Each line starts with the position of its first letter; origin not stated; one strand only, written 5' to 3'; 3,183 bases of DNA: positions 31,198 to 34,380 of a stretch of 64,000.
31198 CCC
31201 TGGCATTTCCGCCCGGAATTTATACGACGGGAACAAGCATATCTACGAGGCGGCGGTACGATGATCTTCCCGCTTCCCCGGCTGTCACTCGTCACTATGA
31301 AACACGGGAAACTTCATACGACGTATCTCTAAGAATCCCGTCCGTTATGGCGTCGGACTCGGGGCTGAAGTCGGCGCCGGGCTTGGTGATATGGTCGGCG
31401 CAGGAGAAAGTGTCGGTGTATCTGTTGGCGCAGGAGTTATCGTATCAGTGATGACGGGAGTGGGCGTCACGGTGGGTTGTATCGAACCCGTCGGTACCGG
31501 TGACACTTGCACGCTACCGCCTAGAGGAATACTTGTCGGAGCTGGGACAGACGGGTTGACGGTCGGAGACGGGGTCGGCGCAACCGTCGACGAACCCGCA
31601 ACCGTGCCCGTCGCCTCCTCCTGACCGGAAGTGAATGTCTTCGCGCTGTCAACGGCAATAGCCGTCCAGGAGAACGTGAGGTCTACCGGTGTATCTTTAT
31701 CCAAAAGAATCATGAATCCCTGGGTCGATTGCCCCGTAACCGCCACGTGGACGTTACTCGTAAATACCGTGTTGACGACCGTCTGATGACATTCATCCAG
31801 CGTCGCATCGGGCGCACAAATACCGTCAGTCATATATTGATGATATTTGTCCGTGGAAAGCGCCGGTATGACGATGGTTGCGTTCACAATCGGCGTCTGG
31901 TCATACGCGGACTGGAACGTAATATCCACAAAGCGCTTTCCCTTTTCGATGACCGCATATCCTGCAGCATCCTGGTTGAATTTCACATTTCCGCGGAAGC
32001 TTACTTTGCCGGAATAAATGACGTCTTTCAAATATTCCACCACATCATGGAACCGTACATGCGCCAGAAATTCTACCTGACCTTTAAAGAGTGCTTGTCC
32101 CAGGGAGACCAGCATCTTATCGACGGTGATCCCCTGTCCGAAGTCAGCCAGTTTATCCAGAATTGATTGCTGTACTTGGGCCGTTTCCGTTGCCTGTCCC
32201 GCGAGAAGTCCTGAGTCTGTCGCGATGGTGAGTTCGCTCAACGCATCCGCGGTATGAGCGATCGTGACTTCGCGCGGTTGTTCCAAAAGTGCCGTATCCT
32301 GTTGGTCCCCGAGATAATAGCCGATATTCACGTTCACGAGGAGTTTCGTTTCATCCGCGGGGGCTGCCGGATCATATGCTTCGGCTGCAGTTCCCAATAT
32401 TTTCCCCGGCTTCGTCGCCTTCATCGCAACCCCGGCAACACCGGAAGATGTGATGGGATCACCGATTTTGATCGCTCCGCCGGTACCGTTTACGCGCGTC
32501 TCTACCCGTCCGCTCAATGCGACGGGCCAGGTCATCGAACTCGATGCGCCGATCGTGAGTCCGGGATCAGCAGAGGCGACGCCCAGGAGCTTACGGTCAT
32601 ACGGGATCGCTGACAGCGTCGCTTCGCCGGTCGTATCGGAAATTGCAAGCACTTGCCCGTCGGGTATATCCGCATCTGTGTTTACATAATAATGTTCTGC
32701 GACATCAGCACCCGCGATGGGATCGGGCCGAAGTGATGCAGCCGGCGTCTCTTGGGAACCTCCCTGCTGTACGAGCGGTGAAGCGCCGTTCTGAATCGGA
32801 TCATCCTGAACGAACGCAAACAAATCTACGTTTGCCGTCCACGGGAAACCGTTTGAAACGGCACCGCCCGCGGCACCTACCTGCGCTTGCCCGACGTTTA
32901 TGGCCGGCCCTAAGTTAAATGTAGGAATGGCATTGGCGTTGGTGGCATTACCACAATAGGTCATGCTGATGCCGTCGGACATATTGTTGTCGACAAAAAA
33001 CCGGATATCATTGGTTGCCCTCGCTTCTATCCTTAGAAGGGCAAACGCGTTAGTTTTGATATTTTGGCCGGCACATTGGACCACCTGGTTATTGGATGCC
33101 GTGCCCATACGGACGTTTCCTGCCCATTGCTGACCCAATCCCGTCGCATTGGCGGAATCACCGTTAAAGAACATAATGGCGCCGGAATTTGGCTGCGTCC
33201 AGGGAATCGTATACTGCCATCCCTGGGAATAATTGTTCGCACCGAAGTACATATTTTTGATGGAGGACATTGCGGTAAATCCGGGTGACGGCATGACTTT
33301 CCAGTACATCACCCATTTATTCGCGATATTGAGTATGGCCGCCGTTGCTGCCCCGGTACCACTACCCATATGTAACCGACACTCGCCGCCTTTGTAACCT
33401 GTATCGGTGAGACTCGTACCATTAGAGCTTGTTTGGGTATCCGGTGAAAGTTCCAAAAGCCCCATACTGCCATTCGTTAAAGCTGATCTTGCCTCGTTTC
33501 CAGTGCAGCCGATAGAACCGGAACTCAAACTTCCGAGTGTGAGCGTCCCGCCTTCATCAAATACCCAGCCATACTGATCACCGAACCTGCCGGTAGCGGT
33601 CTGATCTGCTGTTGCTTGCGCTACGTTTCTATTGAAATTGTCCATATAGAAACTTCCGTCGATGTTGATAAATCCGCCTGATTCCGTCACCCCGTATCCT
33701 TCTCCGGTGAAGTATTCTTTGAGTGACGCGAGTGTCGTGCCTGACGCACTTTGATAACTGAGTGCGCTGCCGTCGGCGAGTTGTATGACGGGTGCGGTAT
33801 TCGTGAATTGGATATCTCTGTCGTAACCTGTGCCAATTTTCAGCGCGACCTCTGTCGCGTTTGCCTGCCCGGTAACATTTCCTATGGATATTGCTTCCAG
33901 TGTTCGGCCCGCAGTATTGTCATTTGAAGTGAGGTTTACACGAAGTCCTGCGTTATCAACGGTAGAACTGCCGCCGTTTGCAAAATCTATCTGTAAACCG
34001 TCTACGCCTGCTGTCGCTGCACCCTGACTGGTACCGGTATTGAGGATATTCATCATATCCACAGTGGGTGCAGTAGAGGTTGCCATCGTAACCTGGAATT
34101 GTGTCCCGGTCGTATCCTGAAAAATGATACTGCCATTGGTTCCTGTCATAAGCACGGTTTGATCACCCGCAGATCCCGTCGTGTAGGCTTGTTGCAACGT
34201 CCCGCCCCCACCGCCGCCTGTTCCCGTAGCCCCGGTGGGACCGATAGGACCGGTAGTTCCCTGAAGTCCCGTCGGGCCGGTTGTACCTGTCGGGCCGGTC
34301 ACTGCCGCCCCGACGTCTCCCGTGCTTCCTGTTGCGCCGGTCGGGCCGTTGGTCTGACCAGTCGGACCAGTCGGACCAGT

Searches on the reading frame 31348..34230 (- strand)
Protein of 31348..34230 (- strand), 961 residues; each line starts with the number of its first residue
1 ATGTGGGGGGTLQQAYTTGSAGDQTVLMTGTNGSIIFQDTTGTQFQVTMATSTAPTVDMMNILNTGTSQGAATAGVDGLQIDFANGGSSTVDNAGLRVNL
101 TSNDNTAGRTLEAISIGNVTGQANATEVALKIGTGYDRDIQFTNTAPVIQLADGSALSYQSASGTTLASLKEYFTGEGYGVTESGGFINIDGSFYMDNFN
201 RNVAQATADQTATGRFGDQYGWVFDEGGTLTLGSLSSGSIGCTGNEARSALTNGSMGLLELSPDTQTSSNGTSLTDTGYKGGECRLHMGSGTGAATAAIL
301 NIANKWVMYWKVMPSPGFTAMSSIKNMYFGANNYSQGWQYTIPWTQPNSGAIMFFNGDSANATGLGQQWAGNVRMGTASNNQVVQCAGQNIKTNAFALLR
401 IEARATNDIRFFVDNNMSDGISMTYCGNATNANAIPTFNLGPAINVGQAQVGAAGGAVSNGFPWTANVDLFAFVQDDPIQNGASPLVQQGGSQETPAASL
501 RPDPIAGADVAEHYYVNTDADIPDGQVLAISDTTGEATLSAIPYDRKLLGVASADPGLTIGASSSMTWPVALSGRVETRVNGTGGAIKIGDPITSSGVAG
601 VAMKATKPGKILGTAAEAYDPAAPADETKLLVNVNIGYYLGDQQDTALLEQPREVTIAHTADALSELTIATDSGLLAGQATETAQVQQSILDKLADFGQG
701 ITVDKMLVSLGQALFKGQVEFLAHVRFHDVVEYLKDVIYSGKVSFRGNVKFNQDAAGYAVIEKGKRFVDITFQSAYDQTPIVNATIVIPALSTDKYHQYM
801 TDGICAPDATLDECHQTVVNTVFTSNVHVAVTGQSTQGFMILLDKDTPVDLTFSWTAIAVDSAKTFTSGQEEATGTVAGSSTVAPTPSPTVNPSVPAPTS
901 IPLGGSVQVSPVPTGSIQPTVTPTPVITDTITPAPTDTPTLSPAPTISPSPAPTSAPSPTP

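Call 6: search_protein_families(library=pfam, proteins=[window:31348-34230:-], max_evalue=1)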
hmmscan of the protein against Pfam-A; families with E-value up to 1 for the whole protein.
window:31348-34230:- (961 aa): 1 family
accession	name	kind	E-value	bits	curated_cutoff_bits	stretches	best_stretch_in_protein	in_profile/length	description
PF02803.24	Thiolase_C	-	0.4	10.8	27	1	577-599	66-88/123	Thiolase, C-terminal domain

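Call 11: find_homologous_proteins(query=window:31600-34230:-)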
Query window:31600-34230:- (877 aa): 9 proteins with E <= 0.001 among 8000 candidates.
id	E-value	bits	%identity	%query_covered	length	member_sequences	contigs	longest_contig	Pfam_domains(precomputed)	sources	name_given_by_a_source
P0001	4.2e-212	725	64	61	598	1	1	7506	-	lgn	-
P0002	7.9e-198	678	43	99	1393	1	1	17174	PF01391.24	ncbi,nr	ncbi:collagen-like protein, partial [Candidatus Gottesmanbacteria bacterium]|nr:collagen-like protei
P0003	3.0e-191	656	64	54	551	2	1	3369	-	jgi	jgi:hypothetical protein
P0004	5.6e-186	639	45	95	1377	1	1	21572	PF01391.24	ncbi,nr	ncbi:collagen-like protein, partial [Candidatus Gottesmanbacteria bacterium]|nr:collagen-like protei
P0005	2.9e-185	636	43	98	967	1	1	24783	-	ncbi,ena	-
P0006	1.6e-181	624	42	98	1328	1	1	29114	-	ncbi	-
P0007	1.1e-137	479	38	97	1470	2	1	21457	-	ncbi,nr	ncbi:MAG: hypothetical protein KA035_00810 [Candidatus Levybacteria bacterium]|nr:hypothetical prote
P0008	1.3e-52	197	29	43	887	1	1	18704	-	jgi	jgi:hypothetical protein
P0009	1.2e-31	128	55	16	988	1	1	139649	-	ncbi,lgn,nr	ncbi:MAG: hypothetical protein HGA36_01245 [Candidatus Moranbacteria bacterium]|nr:hypothetical prot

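Call 14: search_protein_families(library=ncbifam, proteins=[window:31348-34230:-], max_evalue=1)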
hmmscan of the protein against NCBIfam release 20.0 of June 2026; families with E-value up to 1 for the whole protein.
window:31348-34230:- (961 aa): 0 families

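Call 15: search_protein_families(library=phrogs, proteins=[window:31348-34230:-], max_evalue=0.1)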
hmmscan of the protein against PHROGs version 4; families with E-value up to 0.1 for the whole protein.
window:31348-34230:- (961 aa): 0 families

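Call 16: search_solved_structures(query=window:31348-34230:-, max_evalue=1)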
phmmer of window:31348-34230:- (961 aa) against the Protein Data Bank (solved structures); distinct sequences matched with E-value up to 1: 0.

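Call 35: find_homologous_proteins(query=A1, max_evalue=0.00001)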
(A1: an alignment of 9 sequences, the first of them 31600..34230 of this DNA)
Query A1 (9 sequences) (877 aa, profile of the alignment): 35 proteins with E <= 0.00001 among 8000 candidates.
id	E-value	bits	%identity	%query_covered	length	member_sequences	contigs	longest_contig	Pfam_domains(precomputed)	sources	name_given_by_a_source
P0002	0.0e+0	1656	43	99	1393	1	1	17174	PF01391.24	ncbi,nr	ncbi:collagen-like protein, partial [Candidatus Gottesmanbacteria bacterium]|nr:collagen-like protei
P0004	0.0e+0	1624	45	95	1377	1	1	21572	PF01391.24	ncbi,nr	ncbi:collagen-like protein, partial [Candidatus Gottesmanbacteria bacterium]|nr:collagen-like protei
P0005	0.0e+0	1508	43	98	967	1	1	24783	-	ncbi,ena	-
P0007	0.0e+0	1503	38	97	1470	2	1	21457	-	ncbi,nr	ncbi:MAG: hypothetical protein KA035_00810 [Candidatus Levybacteria bacterium]|nr:hypothetical prote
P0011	0.0e+0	1138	40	98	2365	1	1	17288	PF01551.30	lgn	-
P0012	0.0e+0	1099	46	99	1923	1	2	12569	-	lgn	-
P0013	0.0e+0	1087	40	98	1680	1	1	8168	PF01551.30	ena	-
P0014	0.0e+0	1017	42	99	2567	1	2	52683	-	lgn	-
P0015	7.3e-287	973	47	98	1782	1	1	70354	-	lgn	-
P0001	2.2e-277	942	64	61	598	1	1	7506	-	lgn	-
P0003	8.0e-257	874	64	54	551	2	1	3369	-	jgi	jgi:hypothetical protein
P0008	1.3e-252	860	29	43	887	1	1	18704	-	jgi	jgi:hypothetical protein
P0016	3.9e-109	385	37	53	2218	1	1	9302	-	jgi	-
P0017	1.0e-71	261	33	22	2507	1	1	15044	-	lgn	-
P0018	5.3e-63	232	29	42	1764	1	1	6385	-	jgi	jgi:hypothetical protein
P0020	8.3e-54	201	26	42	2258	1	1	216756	-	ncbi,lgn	-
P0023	1.0e-43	168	23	40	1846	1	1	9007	PF09458.17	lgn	-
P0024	1.1e-36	145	32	21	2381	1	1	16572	PF00376.30,PF13411.13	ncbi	-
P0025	5.7e-36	142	37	15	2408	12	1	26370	PF12728.14,PF00376.30,PF13411.13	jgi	-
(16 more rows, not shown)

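Call 44: search_protein_families(library=pfam, proteins=[P0011, P0014, P0012, P0015], max_evalue=0.01)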
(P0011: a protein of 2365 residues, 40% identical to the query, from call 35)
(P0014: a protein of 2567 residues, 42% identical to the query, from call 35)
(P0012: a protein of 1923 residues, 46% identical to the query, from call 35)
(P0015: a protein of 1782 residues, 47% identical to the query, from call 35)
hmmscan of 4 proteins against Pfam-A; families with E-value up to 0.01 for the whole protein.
P0011 (2365 aa): 1 family
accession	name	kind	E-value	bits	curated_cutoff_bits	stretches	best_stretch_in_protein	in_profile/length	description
PF01551.29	Peptidase_M23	-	4.7e-23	81.6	28.7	1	2201-2287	3-92/96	Peptidase family M23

P0014 (2567 aa): 0 families

P0012 (1923 aa): 0 families

P0015 (1782 aa): 0 families

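Call 50: search_dna_similar(query=window:31600-34230:-, collection=phages, mode=protein, max_evalue=0.001, max_rows=15)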
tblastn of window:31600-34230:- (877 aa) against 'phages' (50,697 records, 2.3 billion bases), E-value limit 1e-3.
No match.

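Call 51: predict_structure(alignment_id=A3)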
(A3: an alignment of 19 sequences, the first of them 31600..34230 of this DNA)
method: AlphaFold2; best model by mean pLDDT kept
length: 877 residues; sequences in the alignment: 19
mean_pLDDT: 60.4   pTM: 0.42
mean pLDDT of the five models: 60.4, 58.9, 58.0, 57.6, 56.2
residues with pLDDT >= 90: 44; 70-90: 321; 50-70: 164; < 50: 348
segments of 3 or more residues with pLDDT < 50: 1-27, 49-97, 99-104, 106-113, 117-129, 133-138, 144-148, 175-190, 209-214, 217-220, 228-239, 267-279, 292-296, 339-343, 452-461, 479-506, 640-749, 861-877
pLDDT, mean of each block of 10 residues (from residue 1): 30 41 47 55 52 38 42 38 42 44 45 46 44 45 50 56 54 47 42 70 55 47 58 40 65 64 58 43 70 55 85 85 82 64 60 79 72 81 87 88 87 81 86 84 79 39 75 66 28 27 50 73 84 79 85 77 79 87 85 89 83 86 75 71 36 27 30 25 35 35 24 28 40 33 44 71 81 71 74 83 86 85 73 74 78 75 40 38
secondary structure, 60 per line:
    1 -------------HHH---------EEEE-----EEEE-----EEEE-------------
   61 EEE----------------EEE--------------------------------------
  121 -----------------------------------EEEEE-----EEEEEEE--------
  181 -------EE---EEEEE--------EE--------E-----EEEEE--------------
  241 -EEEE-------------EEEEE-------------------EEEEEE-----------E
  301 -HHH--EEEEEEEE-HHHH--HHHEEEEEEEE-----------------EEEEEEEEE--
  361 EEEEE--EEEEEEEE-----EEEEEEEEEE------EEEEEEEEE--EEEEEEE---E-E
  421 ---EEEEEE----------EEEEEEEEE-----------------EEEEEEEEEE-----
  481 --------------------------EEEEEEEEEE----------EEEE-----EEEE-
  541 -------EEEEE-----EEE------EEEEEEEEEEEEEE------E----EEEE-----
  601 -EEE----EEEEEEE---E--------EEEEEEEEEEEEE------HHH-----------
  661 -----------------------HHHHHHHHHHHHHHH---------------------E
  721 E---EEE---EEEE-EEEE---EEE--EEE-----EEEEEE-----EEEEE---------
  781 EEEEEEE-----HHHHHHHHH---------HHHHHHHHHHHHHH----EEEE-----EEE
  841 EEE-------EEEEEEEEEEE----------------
elements in order (helices of 4 or more, strands of 3 or more residues): E26-29 E35-38 E44-47 E61-63 E80-82 E156-160 E166-172 E193-197 E222-226 E242-245 E259-263 E283-288 E307-314 H316-319 E325-332 E350-358 E361-365 E368-375 E381-390 E397-405 E408-414 E424-429 E440-448 E466-475 E507-516 E527-530 E536-539 E548-552 E558-560 E567-580 E592-595 E602-604 E609-615 E628-640 H684-698 E725-727 E731-734 E736-739 E743-745 E748-750 E756-761 E767-771 E781-787 H793-801 H811-824 E829-832 E838-843 E851-861

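Call 53: fold_search(model_id=the predicted structure, library=pdb)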
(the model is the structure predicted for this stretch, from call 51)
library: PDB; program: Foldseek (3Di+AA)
matches with E <= 10: 924; with E <= 0.001: 198
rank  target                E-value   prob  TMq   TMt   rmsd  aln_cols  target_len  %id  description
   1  7eo3                  6.7e-07  1.00  0.19  0.50   8.2       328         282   16  X-ray structure analysis of beita-1,3-glucanase (released 2022-03-02)
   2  8jp7_A                1.8e-06  1.00  0.15  0.36  10.4       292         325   11  Cryo-EM structure of the head region of full-length ERGIC-53 with MCFD2 (Substate B) (released 2024-04-17)
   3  8jp4_B                2.2e-06  1.00  0.15  0.36  10.0       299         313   11  Cryo-EM structure of the head region of full-length ERGIC-53 with MCFD2 (form A) (released 2024-04-17)
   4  1gv9                  3.7e-06  1.00  0.17  0.56   8.2       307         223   10  p58/ERGIC-53 (released 2002-02-28)
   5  8jp4_A                5.1e-06  1.00  0.15  0.34  10.4       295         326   10  Cryo-EM structure of the head region of full-length ERGIC-53 with MCFD2 (form A) (released 2024-04-17)
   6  3dgt                  5.7e-06  1.00  0.19  0.51   7.8       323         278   15  The 1.5 A crystal structure of endo-1,3-beta-glucanase from Streptomyces sioyaensis (released 2008-09-02)
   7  4gky                  6.3e-06  1.00  0.15  0.48   9.8       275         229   12  Crystal structure of a carbohydrate-binding domain (released 2013-06-05)
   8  2a71_A                6.7e-06  1.00  0.17  0.59   8.4       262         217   10  Crystal structure of Emp47p carbohydrate recognition domain (CRD), orthorhombic crystal form (released 2006-01-31)
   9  8jpg_B                7.0e-06  1.00  0.16  0.29   9.8       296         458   12  Cryo-EM structure of full-length ERGIC-53 with MCFD2 (released 2024-04-17)
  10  4gkx_A                7.0e-06  1.00  0.16  0.49   9.8       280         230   10  Crystal structure of a carbohydrate-binding domain (released 2013-06-05)
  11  4ygc_C                7.4e-06  1.00  0.15  0.48   9.9       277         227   12  Crystal structure of ERGIC-53/MCFD2, monoclinic calcium-bound form 1 (released 2016-04-06)
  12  2a5z_C                7.8e-06  1.00  0.16  0.48   9.8       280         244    8  Crystal Structure of Protein of Unknown Function SO2946 from Shewanella oneidensis MR-1 (released 2005-08-16)
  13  3lcp_A                8.2e-06  1.00  0.16  0.47   9.5       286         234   12  Crystal structure of the carbohydrate recognition domain of LMAN1 in complex with MCFD2 (released 2010-01-26)
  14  4yge_E                8.7e-06  1.00  0.16  0.51   8.7       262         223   12  Crystal structure of ERGIC-53/MCFD2, trigonal calcium-bound form 2 (released 2016-04-06)
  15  1n47_A                9.7e-06  1.00  0.18  0.55   7.2       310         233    9  Isolectin B4 from Vicia villosa in complex with the Tn antigen (released 2003-02-25)
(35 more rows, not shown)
